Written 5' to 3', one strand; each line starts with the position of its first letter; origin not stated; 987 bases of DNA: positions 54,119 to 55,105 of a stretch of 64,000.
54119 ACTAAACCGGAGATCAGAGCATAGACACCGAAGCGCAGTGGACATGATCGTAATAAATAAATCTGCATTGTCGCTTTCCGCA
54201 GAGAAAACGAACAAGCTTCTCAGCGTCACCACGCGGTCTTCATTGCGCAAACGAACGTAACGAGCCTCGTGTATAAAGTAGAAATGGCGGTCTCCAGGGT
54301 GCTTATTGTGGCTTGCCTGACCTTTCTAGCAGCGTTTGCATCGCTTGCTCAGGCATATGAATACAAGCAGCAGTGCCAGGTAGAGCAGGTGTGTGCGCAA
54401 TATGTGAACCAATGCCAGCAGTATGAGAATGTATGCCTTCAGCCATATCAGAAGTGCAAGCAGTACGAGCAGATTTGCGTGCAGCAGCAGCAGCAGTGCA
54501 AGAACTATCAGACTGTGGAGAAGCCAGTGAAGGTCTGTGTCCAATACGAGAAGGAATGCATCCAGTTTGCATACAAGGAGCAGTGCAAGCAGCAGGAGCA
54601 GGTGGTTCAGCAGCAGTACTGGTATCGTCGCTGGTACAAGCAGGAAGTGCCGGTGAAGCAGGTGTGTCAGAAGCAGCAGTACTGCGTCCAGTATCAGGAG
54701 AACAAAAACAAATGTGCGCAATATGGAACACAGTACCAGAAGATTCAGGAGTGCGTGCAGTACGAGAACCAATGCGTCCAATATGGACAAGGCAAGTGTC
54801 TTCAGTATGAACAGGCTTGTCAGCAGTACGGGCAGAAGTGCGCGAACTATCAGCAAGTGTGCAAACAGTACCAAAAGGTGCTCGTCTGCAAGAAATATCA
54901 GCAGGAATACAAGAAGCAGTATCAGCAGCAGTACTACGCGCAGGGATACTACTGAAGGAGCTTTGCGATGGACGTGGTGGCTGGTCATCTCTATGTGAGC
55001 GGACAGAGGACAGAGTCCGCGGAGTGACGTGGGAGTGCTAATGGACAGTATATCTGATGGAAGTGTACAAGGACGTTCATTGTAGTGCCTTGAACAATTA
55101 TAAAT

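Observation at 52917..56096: A lone secreted-protein gene boxed in by 0.89-kb, ~98%-identical inverted repeats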

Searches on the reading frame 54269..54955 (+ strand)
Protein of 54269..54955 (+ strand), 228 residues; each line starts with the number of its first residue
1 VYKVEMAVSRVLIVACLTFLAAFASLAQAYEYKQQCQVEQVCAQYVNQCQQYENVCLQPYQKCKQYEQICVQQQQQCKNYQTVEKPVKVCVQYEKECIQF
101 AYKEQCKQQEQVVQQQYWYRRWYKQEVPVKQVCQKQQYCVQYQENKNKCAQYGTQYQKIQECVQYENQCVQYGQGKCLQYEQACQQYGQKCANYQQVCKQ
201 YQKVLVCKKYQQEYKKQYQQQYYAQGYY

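Call 7: search_protein_families(library=pfam, proteins=[window:54269-54955:+], max_evalue=0.01)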
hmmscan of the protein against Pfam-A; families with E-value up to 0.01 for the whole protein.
window:54269-54955:+ (228 aa): 0 families

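Call 8: find_homologous_proteins(query=window:54284-54955:+, max_evalue=0.01)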
Query window:54284-54955:+ (223 aa): 1 proteins with E <= 0.01 among 22 candidates.
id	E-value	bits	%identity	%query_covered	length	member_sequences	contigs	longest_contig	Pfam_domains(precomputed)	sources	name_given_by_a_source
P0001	5.2e-41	159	41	93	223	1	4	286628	-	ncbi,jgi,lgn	jgi:hypothetical protein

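Call 10: find_encoding_contigs(protein=window:54284-54955:+, flank=10000, max_places=6)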
Protein window:54284-54955:+ (223 aa): 1 contig read that carries it; 1 place shown.
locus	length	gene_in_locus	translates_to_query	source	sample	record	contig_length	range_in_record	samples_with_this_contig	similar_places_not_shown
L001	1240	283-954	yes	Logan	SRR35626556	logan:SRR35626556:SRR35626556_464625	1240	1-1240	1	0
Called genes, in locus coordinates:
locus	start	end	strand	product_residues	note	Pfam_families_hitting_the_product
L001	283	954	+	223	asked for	-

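Call 11: find_encoding_contigs(protein=P0001, flank=10000, max_places=6)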
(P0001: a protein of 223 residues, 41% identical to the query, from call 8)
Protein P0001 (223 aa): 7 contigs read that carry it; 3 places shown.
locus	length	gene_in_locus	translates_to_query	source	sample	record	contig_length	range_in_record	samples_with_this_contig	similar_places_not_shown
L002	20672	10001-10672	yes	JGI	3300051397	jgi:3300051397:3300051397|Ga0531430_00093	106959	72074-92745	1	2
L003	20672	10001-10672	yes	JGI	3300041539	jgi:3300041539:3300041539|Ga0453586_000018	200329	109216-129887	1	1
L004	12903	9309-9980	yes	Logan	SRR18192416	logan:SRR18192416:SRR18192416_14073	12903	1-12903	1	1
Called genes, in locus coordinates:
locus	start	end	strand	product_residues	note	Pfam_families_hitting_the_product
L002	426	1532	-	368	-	-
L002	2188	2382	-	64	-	-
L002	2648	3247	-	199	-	PF10502:Peptidase_S26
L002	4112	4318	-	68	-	-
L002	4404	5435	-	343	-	-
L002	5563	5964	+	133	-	-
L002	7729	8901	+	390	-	-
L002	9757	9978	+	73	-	-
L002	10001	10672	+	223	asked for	-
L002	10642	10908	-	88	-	-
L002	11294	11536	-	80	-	-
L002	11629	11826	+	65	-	-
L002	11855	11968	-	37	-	-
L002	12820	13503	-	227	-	-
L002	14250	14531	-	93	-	-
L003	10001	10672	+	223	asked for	-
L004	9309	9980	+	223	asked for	-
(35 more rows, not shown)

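Call 15: list_cluster_members(proteins=[window:54284-54955:+, P0001, window:50683-51777:-, window:56595-59393:+])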
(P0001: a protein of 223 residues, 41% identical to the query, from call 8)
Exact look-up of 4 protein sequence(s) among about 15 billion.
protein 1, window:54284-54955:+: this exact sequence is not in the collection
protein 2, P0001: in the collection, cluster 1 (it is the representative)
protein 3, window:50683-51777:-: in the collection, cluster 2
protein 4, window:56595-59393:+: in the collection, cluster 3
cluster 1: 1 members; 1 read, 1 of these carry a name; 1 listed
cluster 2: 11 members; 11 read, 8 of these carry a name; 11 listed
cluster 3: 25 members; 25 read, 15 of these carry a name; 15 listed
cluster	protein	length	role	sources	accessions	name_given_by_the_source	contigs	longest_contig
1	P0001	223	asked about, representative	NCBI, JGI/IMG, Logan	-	hypothetical protein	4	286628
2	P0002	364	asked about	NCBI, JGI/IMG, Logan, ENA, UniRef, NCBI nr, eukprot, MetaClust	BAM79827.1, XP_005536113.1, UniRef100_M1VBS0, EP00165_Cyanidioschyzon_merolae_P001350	eukaryotic translation initiation factor eIF-3 subunit G [Cyanidioschyzon merolae strain ... | translation initiation factor 3 subunit G | Eukaryotic translation initiation factor 3 subunit G n=1 Tax=Cyanidioschyzon merolae ...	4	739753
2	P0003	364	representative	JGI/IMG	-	translation initiation factor 3 subunit G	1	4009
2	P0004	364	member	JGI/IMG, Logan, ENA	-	translation initiation factor 3 subunit G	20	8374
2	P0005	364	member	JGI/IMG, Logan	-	translation initiation factor 3 subunit G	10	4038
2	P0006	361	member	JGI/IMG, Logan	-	translation initiation factor 3 subunit G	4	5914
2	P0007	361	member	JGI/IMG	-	translation initiation factor 3 subunit G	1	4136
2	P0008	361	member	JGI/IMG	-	translation initiation factor 3 subunit G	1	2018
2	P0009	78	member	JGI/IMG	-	translation initiation factor 3 subunit G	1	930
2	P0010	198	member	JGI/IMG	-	-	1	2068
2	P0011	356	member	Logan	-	-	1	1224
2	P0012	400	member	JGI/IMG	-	-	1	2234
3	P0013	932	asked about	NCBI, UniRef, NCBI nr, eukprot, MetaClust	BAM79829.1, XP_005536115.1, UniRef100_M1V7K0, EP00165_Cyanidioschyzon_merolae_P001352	hypothetical protein, conserved [Cyanidioschyzon merolae strain 10D] | CRC domain-containing protein n=1 Tax=Cyanidioschyzon merolae (strain NIES-3377 / 10D) ... | XP_005536115.1 hypothetical protein, conserved [Cyanidioschyzon merolae strain 10D]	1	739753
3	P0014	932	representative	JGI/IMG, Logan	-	hypothetical protein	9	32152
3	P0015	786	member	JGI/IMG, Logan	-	hypothetical protein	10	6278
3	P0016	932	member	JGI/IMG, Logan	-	hypothetical protein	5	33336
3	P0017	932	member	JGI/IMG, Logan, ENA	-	hypothetical protein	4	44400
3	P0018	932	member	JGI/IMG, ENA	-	hypothetical protein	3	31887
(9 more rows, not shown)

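Call 20: find_encoding_contigs(protein=P0017, flank=10000, max_places=8)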
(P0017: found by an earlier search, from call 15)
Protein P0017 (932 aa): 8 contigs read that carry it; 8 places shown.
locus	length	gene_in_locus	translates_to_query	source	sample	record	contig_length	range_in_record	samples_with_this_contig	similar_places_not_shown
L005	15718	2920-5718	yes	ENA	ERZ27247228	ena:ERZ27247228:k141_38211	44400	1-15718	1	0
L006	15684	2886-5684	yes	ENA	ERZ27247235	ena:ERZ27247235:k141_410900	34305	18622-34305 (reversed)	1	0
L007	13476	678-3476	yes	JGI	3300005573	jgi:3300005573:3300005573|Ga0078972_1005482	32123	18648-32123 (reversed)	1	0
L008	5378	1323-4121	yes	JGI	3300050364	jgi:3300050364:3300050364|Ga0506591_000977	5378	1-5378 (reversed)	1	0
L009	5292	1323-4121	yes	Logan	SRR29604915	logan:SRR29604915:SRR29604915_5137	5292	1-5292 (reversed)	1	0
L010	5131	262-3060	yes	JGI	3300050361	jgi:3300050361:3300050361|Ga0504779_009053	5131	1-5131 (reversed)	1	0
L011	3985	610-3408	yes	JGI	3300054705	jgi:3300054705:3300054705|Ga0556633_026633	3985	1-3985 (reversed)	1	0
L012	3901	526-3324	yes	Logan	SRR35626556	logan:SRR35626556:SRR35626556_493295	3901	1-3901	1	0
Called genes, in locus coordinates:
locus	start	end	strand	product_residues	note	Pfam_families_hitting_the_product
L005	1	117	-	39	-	?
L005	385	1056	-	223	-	-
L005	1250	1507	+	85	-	-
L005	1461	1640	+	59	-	-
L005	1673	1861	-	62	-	-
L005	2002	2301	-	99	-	-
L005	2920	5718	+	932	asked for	PF03638:TCR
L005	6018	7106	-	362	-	-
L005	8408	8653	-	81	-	-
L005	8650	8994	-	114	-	-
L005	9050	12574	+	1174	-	-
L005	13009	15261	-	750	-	PF00134:Cyclin_N (weak)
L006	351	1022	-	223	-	-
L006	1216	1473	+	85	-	-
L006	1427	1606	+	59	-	-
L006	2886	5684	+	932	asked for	PF03638:TCR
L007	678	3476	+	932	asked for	PF03638:TCR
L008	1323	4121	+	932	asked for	PF03638:TCR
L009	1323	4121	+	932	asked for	PF03638:TCR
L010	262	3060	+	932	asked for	PF03638:TCR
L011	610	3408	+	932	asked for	PF03638:TCR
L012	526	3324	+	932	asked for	PF03638:TCR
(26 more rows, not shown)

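Call 21: find_encoding_contigs(protein=P0014, flank=10000, max_places=8)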
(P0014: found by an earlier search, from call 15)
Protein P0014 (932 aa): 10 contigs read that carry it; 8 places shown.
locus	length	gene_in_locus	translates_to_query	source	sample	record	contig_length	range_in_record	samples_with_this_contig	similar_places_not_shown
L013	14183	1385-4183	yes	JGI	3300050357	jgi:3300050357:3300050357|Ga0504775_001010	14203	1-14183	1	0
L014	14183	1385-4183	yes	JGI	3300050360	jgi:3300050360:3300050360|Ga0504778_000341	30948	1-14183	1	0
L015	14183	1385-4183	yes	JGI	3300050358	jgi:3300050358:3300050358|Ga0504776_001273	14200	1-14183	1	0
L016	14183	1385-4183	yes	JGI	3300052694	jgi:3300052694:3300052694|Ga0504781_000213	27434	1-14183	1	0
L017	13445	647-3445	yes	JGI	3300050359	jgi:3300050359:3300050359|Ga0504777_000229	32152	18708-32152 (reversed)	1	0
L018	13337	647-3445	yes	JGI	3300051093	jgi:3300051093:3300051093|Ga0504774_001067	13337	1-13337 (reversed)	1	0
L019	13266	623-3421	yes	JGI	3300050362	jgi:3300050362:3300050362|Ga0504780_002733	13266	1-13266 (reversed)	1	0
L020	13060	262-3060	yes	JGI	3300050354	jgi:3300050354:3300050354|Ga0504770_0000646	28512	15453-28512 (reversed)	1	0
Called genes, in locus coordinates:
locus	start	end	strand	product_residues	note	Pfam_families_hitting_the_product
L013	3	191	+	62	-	?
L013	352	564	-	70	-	-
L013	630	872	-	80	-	-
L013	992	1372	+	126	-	-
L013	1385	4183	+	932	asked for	PF03638:TCR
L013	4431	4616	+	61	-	-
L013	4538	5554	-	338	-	-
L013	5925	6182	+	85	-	-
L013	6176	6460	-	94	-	-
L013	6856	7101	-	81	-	-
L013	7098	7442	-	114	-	-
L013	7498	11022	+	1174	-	-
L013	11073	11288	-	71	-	-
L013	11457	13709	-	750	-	PF00134:Cyclin_N (weak)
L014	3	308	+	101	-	?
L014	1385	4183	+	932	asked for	PF03638:TCR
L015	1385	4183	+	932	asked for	PF03638:TCR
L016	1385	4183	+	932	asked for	PF03638:TCR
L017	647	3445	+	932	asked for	PF03638:TCR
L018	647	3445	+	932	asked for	PF03638:TCR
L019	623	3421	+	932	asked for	PF03638:TCR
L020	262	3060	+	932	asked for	PF03638:TCR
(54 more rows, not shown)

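Call 24: find_encoding_contigs(protein=P0004, flank=10000, max_places=10)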
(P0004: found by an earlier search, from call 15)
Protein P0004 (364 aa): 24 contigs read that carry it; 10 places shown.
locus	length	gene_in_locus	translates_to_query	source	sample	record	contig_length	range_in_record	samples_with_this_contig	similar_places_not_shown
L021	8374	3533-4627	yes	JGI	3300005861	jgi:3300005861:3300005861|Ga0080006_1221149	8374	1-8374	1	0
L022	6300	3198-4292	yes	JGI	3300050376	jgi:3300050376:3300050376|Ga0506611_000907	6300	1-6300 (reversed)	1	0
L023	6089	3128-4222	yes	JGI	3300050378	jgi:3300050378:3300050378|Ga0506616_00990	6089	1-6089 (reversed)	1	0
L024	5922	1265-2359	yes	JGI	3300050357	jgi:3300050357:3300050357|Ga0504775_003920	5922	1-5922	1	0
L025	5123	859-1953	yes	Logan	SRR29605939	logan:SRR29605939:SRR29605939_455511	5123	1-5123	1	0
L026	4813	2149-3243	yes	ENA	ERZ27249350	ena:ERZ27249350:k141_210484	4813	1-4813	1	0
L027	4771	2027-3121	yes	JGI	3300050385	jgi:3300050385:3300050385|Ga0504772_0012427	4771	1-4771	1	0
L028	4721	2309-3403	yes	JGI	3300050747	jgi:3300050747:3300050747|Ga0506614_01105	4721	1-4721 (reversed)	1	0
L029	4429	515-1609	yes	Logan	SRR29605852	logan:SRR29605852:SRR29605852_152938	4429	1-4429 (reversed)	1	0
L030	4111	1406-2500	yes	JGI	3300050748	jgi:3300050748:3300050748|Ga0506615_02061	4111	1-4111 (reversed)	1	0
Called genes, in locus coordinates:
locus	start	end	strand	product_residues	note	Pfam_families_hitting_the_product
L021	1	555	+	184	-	?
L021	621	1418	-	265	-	-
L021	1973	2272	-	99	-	-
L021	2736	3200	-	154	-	-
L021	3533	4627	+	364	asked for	PF12353:eIF3g, PF00076:RRM_1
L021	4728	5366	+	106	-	-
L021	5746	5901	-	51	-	-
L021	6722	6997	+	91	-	-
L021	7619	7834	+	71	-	-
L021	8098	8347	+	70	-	-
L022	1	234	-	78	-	?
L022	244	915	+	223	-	-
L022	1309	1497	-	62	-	-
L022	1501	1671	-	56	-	-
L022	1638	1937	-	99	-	-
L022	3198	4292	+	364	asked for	PF12353:eIF3g, PF00076:RRM_1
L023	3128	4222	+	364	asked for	PF12353:eIF3g, PF00076:RRM_1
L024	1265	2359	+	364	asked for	PF12353:eIF3g, PF00076:RRM_1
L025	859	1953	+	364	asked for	PF12353:eIF3g, PF00076:RRM_1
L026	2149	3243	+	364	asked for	PF12353:eIF3g, PF00076:RRM_1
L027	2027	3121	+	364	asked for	PF12353:eIF3g, PF00076:RRM_1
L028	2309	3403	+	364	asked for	PF12353:eIF3g, PF00076:RRM_1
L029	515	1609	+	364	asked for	PF12353:eIF3g, PF00076:RRM_1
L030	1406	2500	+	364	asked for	PF12353:eIF3g, PF00076:RRM_1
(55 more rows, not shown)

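Call 25: find_encoding_contigs(protein=P0002, flank=10000, max_places=10)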
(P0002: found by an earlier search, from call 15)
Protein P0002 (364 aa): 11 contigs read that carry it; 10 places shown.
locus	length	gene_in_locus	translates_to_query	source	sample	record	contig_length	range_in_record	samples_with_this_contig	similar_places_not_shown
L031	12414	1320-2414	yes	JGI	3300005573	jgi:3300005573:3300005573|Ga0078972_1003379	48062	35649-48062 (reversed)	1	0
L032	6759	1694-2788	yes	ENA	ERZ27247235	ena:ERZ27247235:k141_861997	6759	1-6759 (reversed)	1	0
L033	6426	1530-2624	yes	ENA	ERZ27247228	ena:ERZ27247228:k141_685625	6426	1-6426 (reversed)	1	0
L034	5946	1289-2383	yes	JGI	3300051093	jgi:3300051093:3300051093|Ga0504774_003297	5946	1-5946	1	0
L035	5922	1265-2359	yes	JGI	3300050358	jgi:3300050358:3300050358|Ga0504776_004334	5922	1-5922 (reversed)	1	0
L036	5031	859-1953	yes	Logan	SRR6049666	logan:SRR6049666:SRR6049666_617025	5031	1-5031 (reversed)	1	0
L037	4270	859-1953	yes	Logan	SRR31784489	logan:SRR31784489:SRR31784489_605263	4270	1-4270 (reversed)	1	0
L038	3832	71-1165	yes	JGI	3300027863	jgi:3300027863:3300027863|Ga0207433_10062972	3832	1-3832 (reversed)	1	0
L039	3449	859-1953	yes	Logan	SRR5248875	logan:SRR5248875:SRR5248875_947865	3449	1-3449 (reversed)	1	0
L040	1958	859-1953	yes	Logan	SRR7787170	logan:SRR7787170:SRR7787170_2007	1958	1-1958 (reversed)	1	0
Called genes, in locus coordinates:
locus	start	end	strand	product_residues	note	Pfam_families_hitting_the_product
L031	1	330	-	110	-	?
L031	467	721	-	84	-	-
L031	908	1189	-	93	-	-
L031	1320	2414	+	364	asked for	PF12353:eIF3g, PF00076:RRM_1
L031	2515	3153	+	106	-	-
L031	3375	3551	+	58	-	-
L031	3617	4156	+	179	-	-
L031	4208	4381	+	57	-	-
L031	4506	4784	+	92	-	-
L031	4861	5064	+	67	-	-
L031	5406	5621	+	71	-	-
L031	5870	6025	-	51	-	-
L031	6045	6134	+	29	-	-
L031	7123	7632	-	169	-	-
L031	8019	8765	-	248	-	-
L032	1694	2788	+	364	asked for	PF12353:eIF3g, PF00076:RRM_1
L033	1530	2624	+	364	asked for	PF12353:eIF3g, PF00076:RRM_1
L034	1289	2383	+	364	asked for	PF12353:eIF3g, PF00076:RRM_1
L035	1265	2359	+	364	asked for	PF12353:eIF3g, PF00076:RRM_1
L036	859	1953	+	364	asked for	PF12353:eIF3g, PF00076:RRM_1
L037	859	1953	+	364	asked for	PF12353:eIF3g, PF00076:RRM_1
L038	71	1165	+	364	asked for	PF12353:eIF3g, PF00076:RRM_1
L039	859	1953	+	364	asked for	PF12353:eIF3g, PF00076:RRM_1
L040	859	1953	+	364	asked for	PF12353:eIF3g, PF00076:RRM_1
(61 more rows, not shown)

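Call 29: find_related_loci(query=window:54284-54955:+, collection=metagenome_contigs, flank=6000)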
Query window:54284-54955:+ (223 aa) in metagenome_contigs; peptide patterns used: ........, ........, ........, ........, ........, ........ (x = any residue, [..] = any of these).
57 stretches matched a pattern; 3 encode a relative of the query (tblastn E <= 1e-3); 3 distinct loci.
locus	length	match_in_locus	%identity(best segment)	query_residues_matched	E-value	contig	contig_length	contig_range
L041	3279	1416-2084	100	1-223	8e-135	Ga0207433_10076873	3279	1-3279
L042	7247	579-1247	100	1-223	1e-130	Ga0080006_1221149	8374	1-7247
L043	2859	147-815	100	1-223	4e-136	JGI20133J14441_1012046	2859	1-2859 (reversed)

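Call 55: find_encoding_contigs(protein=P0006, flank=10000, max_places=6)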
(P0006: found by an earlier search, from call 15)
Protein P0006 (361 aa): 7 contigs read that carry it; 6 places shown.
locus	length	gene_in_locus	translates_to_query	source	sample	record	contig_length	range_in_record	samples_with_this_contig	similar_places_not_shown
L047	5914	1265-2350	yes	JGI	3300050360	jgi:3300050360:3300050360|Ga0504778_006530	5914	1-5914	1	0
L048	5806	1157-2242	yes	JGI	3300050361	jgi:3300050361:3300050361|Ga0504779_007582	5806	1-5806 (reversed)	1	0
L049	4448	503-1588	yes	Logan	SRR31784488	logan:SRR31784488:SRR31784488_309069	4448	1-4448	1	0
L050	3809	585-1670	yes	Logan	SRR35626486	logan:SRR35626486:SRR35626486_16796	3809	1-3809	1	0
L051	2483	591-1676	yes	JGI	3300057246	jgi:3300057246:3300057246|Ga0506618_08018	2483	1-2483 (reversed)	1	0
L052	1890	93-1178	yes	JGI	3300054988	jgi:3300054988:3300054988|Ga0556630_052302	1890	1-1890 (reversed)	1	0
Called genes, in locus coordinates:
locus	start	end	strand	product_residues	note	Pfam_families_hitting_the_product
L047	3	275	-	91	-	?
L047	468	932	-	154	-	-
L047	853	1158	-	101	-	-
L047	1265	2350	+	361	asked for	PF12353:eIF3g, PF00076:RRM_1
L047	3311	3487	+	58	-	-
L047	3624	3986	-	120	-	-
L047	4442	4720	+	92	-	-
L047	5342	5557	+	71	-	-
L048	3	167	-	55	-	?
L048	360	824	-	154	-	-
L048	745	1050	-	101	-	-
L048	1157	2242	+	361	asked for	PF12353:eIF3g, PF00076:RRM_1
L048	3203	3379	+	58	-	-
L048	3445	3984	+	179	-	-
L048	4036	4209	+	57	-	-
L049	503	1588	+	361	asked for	PF12353:eIF3g, PF00076:RRM_1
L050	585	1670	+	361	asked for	PF12353:eIF3g, PF00076:RRM_1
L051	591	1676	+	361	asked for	PF12353:eIF3g, PF00076:RRM_1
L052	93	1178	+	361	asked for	PF12353:eIF3g, PF00076:RRM_1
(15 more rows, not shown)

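Call 56: search_protein_representatives(protein=window:54284-54955:+)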
Query: 223 residues. Proteins with E-value up to 0.001 (for the whole library): 11; up to 1e-10: 7; up to 1e-30: 2. The best 11 are listed.
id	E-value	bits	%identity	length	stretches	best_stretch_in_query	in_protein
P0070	2.5e-40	154.9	42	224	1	12-216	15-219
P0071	4.0e-38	147.8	43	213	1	12-213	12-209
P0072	1.7e-19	86.8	44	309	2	22-147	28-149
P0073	6.4e-19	85.0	53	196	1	17-109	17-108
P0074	8.3e-18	81.4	41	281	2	25-111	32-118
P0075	7.3e-16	75.0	98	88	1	107-147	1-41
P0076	4.2e-15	72.5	96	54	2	97-124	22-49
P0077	4.9e-10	56.0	38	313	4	144-196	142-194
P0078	5.3e-08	49.3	78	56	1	187-223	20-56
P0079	1.1e-05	41.8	85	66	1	158-184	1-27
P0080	2.7e-04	37.2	32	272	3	157-201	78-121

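Call 77: predict_structure(alignment_id=A4)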
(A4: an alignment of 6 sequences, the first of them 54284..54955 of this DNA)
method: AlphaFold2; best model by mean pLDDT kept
length: 223 residues; sequences in the alignment: 6
mean_pLDDT: 64.3   pTM: 0.27
mean pLDDT of the five models: 64.3, 54.5, 44.9, 40.6, 37.2
residues with pLDDT >= 90: 21; 70-90: 50; 50-70: 116; < 50: 36
segments of 3 or more residues with pLDDT < 50: 18-28, 188-190, 205-223
pLDDT, mean of each block of 10 residues (from residue 1): 53 52 45 56 54 58 60 85 91 88 64 56 71 90 90 86 62 58 53 55 51 45 32
secondary structure, 60 per line:
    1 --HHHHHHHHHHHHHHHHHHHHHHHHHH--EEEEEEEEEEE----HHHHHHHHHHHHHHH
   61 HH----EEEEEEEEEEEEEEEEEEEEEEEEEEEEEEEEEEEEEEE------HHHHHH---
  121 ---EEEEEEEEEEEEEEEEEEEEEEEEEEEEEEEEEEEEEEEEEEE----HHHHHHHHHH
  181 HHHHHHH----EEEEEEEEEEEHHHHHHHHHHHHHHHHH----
elements in order: H3-28 E31-41 H46-62 E67-105 H112-117 E124-166 H171-187 E192-202 H203-219

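Call 79: find_encoding_contigs(protein=P0016, flank=10000, max_places=10)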
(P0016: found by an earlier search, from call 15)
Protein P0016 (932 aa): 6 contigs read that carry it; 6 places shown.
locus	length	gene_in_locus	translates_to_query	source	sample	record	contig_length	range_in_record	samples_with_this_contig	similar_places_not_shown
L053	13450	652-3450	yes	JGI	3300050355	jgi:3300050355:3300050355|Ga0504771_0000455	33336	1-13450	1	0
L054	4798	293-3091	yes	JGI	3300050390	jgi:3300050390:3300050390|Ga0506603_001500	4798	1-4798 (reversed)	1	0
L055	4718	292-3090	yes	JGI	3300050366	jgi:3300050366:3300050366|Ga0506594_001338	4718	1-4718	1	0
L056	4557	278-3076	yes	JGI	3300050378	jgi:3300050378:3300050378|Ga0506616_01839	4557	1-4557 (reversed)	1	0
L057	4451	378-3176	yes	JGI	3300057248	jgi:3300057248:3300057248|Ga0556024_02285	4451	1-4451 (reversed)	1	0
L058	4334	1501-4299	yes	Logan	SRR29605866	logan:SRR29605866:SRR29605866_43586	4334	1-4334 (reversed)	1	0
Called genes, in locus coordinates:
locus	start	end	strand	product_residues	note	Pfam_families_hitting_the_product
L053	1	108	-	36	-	?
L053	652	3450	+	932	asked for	PF03638:TCR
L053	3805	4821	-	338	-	-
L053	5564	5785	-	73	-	-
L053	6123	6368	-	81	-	-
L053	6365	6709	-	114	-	-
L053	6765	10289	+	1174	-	-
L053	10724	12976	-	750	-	PF00134:Cyclin_N (weak)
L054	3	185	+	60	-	?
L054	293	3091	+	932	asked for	PF03638:TCR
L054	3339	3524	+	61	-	-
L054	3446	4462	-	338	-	-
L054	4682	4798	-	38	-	?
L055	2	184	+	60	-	?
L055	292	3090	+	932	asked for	PF03638:TCR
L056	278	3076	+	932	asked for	PF03638:TCR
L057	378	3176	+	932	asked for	PF03638:TCR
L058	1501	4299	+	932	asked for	PF03638:TCR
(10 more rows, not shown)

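Call 80: find_encoding_contigs(protein=P0018, flank=10000, max_places=10)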
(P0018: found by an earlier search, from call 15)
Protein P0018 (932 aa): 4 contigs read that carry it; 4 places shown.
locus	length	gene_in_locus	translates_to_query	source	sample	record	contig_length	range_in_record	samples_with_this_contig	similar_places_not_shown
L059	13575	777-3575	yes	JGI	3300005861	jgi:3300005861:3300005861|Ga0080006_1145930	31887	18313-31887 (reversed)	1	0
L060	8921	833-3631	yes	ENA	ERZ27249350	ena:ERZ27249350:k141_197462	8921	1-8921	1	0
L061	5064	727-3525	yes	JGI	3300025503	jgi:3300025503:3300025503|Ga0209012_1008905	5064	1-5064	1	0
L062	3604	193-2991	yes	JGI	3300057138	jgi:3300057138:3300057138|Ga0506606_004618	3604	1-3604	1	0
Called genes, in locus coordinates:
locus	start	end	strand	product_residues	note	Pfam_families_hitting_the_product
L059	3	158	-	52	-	?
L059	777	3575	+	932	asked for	PF03638:TCR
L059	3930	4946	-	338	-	-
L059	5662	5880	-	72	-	-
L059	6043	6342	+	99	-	-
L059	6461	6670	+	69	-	-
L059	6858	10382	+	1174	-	-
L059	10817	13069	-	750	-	PF00134:Cyclin_N (weak)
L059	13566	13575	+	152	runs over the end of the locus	-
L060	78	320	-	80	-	-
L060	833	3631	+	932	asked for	PF03638:TCR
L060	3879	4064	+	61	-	-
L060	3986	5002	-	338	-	-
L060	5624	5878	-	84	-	-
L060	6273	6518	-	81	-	-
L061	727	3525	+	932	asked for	PF03638:TCR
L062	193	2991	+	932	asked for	PF03638:TCR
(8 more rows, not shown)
